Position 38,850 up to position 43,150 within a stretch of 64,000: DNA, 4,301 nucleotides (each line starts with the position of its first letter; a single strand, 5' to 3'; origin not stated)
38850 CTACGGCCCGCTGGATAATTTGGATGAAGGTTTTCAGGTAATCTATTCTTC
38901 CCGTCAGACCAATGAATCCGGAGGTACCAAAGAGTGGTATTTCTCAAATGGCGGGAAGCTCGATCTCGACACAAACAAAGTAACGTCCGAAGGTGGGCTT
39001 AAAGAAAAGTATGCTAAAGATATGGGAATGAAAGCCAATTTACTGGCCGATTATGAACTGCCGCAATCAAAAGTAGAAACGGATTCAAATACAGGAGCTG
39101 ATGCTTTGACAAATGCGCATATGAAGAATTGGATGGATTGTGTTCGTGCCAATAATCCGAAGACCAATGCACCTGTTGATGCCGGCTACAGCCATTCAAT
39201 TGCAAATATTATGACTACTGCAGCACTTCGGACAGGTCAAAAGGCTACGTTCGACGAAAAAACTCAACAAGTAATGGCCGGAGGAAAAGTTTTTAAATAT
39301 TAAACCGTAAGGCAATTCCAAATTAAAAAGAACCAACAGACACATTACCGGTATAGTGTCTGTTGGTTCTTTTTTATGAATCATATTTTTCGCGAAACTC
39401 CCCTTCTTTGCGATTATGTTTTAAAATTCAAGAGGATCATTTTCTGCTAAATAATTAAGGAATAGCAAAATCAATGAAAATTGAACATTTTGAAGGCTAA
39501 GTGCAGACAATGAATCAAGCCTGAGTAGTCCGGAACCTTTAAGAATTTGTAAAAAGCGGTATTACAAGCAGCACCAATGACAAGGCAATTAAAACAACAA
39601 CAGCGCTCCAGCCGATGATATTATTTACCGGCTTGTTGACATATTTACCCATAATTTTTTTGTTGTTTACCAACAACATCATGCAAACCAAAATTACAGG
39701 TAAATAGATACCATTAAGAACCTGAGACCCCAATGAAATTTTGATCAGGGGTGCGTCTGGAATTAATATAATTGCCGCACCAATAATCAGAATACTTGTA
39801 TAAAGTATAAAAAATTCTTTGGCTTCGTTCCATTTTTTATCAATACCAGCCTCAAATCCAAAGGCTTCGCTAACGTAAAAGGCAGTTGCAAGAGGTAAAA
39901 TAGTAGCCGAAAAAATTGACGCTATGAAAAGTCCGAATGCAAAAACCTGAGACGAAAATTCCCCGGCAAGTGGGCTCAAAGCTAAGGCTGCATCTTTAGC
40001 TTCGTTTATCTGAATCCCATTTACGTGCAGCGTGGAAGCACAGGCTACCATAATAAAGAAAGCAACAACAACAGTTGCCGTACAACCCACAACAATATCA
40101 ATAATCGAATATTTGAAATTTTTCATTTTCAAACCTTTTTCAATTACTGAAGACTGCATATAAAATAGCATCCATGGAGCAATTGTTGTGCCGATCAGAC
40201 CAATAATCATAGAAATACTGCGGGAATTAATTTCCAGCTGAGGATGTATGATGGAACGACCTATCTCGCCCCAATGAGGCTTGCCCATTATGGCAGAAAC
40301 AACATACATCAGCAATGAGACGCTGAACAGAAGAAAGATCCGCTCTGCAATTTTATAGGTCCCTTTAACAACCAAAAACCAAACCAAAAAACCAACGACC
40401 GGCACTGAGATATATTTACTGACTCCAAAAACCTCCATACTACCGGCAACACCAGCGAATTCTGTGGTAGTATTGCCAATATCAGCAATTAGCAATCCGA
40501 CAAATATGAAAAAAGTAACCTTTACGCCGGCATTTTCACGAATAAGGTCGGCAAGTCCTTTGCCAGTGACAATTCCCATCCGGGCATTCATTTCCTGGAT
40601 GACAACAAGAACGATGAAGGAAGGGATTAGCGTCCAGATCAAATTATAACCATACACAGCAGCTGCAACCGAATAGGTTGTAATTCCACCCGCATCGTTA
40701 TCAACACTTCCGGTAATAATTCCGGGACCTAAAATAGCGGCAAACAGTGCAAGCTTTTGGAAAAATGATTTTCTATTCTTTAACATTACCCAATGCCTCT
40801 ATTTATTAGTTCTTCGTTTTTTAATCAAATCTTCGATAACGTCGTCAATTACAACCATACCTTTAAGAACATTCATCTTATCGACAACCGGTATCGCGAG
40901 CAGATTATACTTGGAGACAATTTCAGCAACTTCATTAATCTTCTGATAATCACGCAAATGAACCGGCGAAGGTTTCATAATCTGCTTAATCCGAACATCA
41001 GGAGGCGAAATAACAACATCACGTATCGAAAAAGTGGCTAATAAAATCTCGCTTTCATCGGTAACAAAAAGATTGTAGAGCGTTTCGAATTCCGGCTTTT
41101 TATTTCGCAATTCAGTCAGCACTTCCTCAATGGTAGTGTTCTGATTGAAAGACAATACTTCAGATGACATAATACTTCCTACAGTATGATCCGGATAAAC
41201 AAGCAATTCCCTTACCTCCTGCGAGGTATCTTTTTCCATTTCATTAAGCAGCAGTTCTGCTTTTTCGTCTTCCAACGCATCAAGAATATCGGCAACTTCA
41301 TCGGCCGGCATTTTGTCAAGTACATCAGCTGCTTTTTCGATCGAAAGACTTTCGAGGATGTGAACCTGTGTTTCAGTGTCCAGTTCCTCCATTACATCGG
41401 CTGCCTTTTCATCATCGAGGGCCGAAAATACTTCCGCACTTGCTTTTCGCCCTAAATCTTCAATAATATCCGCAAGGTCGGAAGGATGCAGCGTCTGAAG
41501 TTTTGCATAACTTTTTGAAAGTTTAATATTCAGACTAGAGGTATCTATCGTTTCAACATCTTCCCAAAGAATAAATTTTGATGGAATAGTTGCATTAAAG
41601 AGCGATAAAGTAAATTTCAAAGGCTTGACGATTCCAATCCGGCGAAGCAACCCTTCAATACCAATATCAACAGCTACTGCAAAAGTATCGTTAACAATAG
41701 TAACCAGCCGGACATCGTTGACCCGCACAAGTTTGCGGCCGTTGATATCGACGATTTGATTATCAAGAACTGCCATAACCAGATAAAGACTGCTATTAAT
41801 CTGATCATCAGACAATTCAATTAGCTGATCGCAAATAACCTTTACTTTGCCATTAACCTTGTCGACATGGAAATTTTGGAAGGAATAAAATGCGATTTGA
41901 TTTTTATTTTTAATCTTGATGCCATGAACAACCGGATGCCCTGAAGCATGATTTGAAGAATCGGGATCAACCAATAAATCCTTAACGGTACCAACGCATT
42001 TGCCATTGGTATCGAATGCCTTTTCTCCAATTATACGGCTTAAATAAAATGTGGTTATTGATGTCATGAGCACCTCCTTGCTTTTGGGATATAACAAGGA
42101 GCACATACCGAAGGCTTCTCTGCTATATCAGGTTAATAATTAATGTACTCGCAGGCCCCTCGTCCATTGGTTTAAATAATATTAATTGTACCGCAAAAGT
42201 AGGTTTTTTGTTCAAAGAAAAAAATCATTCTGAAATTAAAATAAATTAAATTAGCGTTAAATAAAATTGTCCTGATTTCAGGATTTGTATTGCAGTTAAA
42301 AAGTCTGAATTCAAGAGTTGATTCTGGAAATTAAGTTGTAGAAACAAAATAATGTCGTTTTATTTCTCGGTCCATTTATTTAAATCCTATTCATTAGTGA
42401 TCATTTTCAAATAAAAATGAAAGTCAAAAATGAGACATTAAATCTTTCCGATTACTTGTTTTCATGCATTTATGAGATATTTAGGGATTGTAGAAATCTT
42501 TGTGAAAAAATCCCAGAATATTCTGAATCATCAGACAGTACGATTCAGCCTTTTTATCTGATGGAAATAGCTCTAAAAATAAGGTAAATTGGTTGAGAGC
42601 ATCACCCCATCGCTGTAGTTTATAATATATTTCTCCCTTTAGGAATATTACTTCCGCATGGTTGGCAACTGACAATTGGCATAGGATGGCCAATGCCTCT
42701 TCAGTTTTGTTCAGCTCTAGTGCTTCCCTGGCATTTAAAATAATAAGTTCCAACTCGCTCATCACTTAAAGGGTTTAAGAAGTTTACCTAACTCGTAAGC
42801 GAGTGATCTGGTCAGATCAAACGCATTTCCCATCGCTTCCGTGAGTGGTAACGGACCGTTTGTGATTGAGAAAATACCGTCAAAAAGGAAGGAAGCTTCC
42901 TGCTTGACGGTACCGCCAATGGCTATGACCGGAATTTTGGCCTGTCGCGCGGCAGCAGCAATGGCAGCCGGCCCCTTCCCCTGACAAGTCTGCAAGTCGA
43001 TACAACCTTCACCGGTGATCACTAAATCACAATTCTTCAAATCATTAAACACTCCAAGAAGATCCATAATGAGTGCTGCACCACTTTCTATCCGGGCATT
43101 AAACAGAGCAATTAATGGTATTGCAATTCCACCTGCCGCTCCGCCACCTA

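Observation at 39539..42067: Non-canonical NRAMP (DAGG / T..A.W) paired with a membrane-less MgtE cytoplasmic-sensor protein: a possible split Mg2+ transport and sensing module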

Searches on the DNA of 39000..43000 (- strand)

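Call 14: search_rna_families(source=window, start=39000, end=43000, threshold=evalue, max_evalue=10)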
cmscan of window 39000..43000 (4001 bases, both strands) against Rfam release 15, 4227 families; matches with E-value up to 10: 11.
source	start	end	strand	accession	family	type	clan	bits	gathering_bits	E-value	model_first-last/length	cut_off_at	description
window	39315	39381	-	RF00130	mir-192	Gene; miRNA;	-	29.7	54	0.00034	1-76/76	no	mir-192/215 microRNA precursor family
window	39325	39401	-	RF02074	STnc240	Gene; sRNA;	-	23.5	55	3.1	1-77/77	no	Enterobacterial sRNA STnc240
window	39323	39376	-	RF01666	rox2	Cis-reg;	-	20.2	55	6.5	1-71/71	no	Drosophila rox2 ncRNA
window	39323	39377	-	RF03598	MIR6024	Gene; miRNA;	-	19.3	72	2.3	1-99/99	no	MIR6024 microRNA precursor family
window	39402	39512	+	RF03933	MIR6445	Gene; miRNA;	-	19.3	100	2.9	1-117/117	no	MIR6445 microRNA precursor family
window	39323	39390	-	RF02430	SpF19_sRNA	Gene; sRNA;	-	18.9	60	8.9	1-99/99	no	Streptococcus sRNA SpF19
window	39321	39370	-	RF01461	rli24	Gene; sRNA;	-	18.8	100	4.2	1-158/158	no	Listeria sRNA rli22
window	39327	39372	-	RF00826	mir-55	Gene; miRNA;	-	18.6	53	3.3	1-74/74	no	mir-55 microRNA precursor family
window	42649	42671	+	RF04305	HCV_SL1412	Cis-reg;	-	15.8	38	6.5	13-35/48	no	Hepatitis C virus stem-loop SL1412 RNA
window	39332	39459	-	RF02377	SurA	Gene; sRNA;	-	14.5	100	1.1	1-279/279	no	SurA sRNA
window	39330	39416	-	RF02637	EF0408_EF0409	Gene; sRNA;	-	14.4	440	1.4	1-412/412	no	Enterococcus sRNA EF0408_EF0409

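Call 33: search_rna_families(sources=[L045, L054, L056, L058, L061, L063, L065, L068, L071, L072, L073, L074, L077, L066, L069, L048], threshold=gathering)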
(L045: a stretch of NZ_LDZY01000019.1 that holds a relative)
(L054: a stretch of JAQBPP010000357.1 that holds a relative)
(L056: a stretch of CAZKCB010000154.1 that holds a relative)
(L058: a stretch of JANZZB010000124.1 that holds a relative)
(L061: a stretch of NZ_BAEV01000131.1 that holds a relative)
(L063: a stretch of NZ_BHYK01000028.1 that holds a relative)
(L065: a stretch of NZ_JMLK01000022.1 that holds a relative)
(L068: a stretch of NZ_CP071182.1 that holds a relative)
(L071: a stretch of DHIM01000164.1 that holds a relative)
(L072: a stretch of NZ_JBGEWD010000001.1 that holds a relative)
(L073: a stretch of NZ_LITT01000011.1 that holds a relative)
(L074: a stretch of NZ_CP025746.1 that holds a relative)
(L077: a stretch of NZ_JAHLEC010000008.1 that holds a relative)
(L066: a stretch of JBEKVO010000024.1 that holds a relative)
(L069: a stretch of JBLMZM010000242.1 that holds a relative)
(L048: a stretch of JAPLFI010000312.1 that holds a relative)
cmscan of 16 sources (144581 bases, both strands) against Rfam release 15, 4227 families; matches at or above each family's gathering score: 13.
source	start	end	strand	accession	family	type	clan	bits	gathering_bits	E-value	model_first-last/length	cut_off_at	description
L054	1214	1379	+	RF00380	Magnesium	Cis-reg; riboswitch;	-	150.4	44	6.6e-34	1-169/169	no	M-box riboswitch aptamer (ykoK leader)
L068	4443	4607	+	RF00380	Magnesium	Cis-reg; riboswitch;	-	149.5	44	1.1e-33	1-169/169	no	M-box riboswitch aptamer (ykoK leader)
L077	2441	2609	+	RF00380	Magnesium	Cis-reg; riboswitch;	-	147.8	44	3.1e-33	1-169/169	no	M-box riboswitch aptamer (ykoK leader)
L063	4615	4783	+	RF00380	Magnesium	Cis-reg; riboswitch;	-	144.9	44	1.8e-32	1-169/169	no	M-box riboswitch aptamer (ykoK leader)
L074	4577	4746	+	RF00380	Magnesium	Cis-reg; riboswitch;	-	139.8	44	3.8e-31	1-169/169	no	M-box riboswitch aptamer (ykoK leader)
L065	4534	4724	+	RF00380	Magnesium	Cis-reg; riboswitch;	-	139.5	44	4.8e-31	1-169/169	no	M-box riboswitch aptamer (ykoK leader)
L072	4593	4761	+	RF00380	Magnesium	Cis-reg; riboswitch;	-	139.4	44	5.1e-31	1-169/169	no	M-box riboswitch aptamer (ykoK leader)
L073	4538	4726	+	RF00380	Magnesium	Cis-reg; riboswitch;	-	131.4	44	6.4e-29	1-169/169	no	M-box riboswitch aptamer (ykoK leader)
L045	4593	4751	+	RF00380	Magnesium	Cis-reg; riboswitch;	-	103.2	44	1.6e-21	1-169/169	no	M-box riboswitch aptamer (ykoK leader)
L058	702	858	+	RF00380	Magnesium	Cis-reg; riboswitch;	-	97.4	44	5.6e-20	1-169/169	no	M-box riboswitch aptamer (ykoK leader)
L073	9666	9899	+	RF00230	T-box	Cis-reg; leader;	-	94.5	93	4.4e-19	1-219/219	no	T-box leader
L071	1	121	+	RF00380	Magnesium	Cis-reg; riboswitch;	-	91.4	44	2.1e-18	48-169/169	5'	M-box riboswitch aptamer (ykoK leader)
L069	4171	4242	-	RF00005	tRNA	Gene; tRNA;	CL00001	70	29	7.1e-13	1-71/71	no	tRNA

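Call 54: search_rna_families(sources=[L081, L082, L083, L084], threshold=gathering)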
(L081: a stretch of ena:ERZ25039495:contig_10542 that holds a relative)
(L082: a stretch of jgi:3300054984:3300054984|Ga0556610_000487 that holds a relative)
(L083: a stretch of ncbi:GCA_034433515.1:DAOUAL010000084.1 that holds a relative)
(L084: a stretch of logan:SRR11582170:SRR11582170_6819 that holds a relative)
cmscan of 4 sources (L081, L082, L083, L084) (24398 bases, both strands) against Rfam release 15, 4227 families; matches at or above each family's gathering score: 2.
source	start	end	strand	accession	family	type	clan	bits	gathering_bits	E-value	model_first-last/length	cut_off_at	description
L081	2303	2481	+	RF00380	Magnesium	Cis-reg; riboswitch;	-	131.6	44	9.3e-30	1-169/169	no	M-box riboswitch aptamer (ykoK leader)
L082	5412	5536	+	RF00177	SSU_rRNA_bacteria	Gene; rRNA;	CL00111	90.1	50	1.3e-24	1-128/1533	3'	Bacterial small subunit ribosomal RNA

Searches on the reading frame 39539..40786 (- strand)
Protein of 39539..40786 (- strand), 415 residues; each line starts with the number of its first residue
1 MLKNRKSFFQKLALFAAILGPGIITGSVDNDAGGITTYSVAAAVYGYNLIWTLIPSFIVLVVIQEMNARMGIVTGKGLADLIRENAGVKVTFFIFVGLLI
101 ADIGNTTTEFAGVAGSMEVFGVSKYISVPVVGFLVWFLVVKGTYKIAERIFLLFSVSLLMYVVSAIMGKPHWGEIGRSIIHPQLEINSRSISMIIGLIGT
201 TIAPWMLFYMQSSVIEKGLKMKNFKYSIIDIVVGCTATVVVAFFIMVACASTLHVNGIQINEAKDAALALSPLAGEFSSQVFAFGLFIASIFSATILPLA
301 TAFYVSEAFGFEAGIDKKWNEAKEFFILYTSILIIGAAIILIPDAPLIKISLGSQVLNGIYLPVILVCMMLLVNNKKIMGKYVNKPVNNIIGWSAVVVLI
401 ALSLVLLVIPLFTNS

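Call 3: search_protein_families(library=pfam, proteins=[window:39539-40786:-], max_evalue=0.01)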
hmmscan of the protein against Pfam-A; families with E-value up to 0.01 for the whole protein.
window:39539-40786:- (415 aa): 1 family
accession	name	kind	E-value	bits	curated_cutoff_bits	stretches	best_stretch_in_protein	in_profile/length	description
PF01566.24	Nramp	-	3.4e-93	313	29.8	1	35-385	1-356/357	Natural resistance-associated macrophage protein-like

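Call 4: search_protein_families(library=ncbifam, proteins=[window:39539-40786:-], max_evalue=0.01)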
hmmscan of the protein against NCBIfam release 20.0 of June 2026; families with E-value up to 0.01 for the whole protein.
window:39539-40786:- (415 aa): 4 families
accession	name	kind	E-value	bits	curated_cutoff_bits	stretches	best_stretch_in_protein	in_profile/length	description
NF001923.0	PRK00701.1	subfamily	2.8e-41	141.6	430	1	11-408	29-433/439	Mn(2+) uptake NRAMP transporter MntH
NF037982.1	Nramp_1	equivalog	1.8e-20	73.5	50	2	20-199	1-184/404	Nramp family divalent metal transporter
TIGR01197.1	nramp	subfamily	6e-15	55.4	272.5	1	16-217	4-209/390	metal ion transporter, metal ion (Mn2+/Fe2+) transporter (Nramp) family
NF040915.1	CPBP_fam_MrtZ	exception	0.0028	17.1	325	1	333-413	19-96/275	myxosortase MrtZ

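Call 5: search_solved_structures(query=window:39539-40786:-, show_alignments=3)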
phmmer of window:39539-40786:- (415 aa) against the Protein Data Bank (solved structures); distinct sequences matched with E-value up to 0.001: 21.
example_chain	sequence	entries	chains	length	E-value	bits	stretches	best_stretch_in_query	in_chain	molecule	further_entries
7qia_A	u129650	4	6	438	3.6e-106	358.7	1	10-410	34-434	Divalent metal cation transporter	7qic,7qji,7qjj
8e6i_A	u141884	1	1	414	5.3e-25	91.4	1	17-407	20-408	Divalent metal cation transporter MntH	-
8e5s_A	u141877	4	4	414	2.7e-24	89.1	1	17-407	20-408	Divalent metal cation transporter MntH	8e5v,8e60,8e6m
8e6l_A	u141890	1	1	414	4.2e-24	88.5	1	17-407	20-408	Divalent metal cation transporter MntH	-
8e6h_A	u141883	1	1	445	7.1e-24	87.7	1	17-407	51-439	Divalent metal cation transporter MntH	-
8e6n_A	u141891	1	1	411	1.1e-23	87.1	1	17-407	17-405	Divalent metal cation transporter MntH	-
6d91_A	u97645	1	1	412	1.7e-23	86.5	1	17-407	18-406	Divalent metal cation transporter MntH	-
5kte_A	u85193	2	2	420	1.7e-23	86.5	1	17-407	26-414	Divalent metal cation transporter MntH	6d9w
6c3i_A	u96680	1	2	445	2.4e-23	86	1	18-407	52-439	Divalent metal cation transporter MntH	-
7phq_B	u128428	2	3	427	1.3e-20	77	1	31-408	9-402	Divalent metal cation transporter MntH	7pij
5m95_A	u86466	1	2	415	1.3e-20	77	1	31-408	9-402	Divalent metal cation transporter MntH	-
5m94_A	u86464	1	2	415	1.3e-20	77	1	31-408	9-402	Divalent metal cation transporter MntH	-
10ky_A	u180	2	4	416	3.5e-19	72.3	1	11-407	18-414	Divalent metal cation transporter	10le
8ont_A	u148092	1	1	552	7e-12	48.2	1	12-408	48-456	NRAMP related aluminium transporter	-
9f6n_A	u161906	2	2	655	3.1e-10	42.8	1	16-409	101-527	Natural resistance-associated macrophage protein 2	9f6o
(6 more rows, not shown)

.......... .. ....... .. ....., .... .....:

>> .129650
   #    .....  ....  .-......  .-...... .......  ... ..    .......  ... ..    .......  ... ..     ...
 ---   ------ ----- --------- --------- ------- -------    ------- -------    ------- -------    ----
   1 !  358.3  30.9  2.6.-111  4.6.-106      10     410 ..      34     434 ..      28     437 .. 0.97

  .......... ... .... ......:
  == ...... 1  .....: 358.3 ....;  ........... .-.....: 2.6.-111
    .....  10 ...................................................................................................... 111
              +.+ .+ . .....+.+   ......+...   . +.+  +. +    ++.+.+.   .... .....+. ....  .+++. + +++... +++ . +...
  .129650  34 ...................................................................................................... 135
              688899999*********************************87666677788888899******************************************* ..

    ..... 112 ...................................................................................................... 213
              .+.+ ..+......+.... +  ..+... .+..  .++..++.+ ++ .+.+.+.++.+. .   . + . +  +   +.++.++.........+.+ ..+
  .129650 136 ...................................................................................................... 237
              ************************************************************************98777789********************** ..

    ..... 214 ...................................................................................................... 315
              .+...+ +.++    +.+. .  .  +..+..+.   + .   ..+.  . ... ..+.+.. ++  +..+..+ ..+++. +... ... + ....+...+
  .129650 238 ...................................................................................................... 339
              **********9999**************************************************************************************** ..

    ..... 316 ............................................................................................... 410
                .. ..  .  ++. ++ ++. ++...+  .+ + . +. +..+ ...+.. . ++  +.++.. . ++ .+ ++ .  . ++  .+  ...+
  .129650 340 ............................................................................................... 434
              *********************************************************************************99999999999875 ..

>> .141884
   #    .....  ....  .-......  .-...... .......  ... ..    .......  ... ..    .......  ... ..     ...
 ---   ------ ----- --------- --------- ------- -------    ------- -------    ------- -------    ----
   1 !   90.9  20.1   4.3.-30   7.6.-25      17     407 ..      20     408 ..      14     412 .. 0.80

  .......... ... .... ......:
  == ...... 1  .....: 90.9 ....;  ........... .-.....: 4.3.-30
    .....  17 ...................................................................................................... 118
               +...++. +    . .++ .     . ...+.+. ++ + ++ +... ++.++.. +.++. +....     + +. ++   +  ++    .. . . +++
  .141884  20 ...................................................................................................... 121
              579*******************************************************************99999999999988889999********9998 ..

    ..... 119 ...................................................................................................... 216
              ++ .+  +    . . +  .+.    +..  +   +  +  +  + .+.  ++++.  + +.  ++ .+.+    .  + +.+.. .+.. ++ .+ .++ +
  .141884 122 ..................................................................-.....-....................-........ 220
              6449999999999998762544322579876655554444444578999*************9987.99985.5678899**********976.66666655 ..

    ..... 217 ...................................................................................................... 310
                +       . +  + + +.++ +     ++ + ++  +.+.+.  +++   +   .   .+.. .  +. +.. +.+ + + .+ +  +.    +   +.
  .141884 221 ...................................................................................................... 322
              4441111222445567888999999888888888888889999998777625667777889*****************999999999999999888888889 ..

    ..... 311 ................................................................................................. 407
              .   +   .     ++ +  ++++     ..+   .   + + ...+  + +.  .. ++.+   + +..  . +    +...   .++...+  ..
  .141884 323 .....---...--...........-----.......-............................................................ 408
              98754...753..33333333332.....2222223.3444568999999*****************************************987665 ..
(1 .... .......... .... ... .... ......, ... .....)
